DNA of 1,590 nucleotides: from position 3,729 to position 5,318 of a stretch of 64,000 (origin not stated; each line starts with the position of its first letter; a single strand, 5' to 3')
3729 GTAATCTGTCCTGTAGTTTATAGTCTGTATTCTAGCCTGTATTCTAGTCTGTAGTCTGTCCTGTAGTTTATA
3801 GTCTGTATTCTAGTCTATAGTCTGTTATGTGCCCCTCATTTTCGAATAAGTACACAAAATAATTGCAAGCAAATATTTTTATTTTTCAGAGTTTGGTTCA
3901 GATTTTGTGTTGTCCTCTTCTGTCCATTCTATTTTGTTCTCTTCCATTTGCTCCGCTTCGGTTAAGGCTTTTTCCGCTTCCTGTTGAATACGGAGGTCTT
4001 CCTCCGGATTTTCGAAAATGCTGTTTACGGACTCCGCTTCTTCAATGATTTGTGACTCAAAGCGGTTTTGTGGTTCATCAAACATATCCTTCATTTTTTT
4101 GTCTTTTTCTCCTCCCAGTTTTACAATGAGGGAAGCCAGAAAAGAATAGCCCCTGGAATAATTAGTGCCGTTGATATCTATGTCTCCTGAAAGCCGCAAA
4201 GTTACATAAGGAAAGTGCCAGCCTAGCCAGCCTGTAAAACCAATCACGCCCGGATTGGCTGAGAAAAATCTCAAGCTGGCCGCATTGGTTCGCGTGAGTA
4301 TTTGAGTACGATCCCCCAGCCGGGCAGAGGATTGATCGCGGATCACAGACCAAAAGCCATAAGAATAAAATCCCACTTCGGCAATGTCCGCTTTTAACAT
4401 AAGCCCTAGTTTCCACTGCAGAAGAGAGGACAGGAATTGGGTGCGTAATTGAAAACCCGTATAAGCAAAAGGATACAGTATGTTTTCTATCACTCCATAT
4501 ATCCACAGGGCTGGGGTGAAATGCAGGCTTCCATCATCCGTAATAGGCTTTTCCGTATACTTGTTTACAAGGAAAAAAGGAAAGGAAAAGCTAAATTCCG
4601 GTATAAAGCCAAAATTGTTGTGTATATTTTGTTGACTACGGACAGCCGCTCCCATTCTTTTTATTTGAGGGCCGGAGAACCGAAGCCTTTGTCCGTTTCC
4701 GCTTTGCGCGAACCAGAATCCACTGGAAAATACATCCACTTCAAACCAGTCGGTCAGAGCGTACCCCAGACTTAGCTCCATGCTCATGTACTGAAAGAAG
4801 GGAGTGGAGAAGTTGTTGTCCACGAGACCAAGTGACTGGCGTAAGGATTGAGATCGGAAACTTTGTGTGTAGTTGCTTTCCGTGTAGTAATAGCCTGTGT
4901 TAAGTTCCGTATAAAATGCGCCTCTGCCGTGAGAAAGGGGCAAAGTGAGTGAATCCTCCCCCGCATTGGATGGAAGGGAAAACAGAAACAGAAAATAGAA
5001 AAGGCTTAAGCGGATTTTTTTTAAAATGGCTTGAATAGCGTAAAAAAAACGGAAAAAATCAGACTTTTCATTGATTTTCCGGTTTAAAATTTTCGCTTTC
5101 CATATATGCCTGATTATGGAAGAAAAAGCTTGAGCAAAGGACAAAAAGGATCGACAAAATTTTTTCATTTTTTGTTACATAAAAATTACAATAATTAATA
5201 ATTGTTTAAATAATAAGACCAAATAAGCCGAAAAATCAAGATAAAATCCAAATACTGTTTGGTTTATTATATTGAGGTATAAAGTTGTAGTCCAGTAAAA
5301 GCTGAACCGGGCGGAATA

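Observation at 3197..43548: Unique-sequence tandem minisatellites in nearly every core intergenic gap, biased to gene 3' ends, with periods clustering at 71-79 bp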

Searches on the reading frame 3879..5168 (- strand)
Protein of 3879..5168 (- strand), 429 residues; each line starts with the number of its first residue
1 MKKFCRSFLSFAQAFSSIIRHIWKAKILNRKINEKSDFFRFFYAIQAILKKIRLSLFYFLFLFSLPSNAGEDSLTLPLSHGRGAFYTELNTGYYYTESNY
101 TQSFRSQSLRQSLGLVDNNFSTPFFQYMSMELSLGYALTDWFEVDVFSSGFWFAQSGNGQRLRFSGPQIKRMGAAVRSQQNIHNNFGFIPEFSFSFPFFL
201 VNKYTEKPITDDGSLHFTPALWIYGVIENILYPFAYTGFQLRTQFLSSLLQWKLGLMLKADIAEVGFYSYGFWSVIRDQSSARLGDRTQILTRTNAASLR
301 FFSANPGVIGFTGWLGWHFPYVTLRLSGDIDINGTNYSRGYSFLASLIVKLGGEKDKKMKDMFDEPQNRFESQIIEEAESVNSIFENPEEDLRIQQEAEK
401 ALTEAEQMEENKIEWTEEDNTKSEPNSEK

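Call 6: search_protein_families(library=ncbifam, proteins=[window:3879-5168:-])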
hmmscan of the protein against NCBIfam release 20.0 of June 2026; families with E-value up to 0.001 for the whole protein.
window:3879-5168:- (429 aa): 0 families

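Call 9: search_protein_families(library=pfam, proteins=[window:3879-5168:-])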
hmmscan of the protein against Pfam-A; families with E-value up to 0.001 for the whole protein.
window:3879-5168:- (429 aa): 0 families
